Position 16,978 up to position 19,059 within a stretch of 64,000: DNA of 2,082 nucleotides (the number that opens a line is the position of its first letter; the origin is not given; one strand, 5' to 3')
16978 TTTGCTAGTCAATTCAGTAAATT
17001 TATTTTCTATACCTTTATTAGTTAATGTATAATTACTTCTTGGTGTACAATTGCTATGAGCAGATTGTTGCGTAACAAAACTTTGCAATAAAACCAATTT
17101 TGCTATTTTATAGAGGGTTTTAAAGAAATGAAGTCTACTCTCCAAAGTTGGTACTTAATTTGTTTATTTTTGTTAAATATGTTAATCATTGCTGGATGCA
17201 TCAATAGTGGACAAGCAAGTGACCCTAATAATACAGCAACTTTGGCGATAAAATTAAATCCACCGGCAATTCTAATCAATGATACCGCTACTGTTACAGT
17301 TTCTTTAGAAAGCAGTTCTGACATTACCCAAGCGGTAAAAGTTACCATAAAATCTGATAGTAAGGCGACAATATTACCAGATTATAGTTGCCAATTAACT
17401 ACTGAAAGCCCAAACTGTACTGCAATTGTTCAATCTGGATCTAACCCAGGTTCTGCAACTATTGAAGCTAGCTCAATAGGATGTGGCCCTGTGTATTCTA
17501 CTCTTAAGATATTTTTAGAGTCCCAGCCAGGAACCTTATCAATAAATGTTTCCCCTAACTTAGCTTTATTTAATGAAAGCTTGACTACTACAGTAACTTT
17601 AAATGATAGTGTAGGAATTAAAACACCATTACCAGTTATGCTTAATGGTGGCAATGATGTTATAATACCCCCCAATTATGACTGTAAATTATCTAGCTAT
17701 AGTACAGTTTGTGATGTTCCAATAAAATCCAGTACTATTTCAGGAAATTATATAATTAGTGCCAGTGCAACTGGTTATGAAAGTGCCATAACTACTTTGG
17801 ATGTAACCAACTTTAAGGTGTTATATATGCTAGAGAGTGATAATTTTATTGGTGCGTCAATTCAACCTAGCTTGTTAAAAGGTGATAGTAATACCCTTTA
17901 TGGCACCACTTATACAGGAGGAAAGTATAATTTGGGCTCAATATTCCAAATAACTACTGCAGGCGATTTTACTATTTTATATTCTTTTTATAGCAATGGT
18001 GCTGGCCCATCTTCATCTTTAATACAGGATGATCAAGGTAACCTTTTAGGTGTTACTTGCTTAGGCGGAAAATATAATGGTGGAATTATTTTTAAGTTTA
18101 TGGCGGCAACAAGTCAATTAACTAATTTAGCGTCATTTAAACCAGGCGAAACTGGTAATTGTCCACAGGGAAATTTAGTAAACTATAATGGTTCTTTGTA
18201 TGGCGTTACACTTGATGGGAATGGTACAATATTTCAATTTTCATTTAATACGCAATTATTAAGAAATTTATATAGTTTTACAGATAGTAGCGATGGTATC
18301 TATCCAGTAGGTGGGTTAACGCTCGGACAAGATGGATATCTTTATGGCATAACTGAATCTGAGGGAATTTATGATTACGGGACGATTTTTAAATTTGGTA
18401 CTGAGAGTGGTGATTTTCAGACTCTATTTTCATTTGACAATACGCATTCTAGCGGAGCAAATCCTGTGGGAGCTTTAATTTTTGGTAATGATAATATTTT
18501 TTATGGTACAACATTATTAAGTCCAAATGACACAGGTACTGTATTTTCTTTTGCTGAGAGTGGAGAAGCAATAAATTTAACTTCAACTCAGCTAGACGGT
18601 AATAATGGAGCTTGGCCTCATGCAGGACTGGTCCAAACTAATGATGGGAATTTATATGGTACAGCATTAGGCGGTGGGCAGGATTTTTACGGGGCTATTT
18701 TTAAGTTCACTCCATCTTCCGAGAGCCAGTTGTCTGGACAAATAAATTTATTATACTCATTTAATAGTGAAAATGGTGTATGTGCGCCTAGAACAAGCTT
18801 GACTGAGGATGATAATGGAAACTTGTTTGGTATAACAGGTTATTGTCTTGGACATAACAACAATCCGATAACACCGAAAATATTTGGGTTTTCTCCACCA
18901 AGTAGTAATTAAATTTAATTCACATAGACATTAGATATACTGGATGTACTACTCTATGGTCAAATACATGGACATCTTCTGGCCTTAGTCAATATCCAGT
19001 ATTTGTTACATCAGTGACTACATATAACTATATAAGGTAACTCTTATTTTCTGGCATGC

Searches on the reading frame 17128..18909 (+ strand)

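Call 20: search_protein_families(library=pfam, proteins=[window:17128-18909:+])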
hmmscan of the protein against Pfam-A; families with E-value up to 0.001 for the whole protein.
window:17128-18909:+ (594 aa): 0 families

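Call 108: search_protein_families(library=ncbifam, proteins=[window:17128-18909:+], max_evalue=0.01)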
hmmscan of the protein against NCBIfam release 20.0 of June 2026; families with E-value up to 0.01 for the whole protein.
window:17128-18909:+ (594 aa): 1 family
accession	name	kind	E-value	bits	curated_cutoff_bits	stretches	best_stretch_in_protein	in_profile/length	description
TIGR03803.2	Gloeo_Verruco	domain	9.8e-65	214.1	44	6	390-439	1-49/50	choice-of-anchor tandem repeat GloVer-containing protein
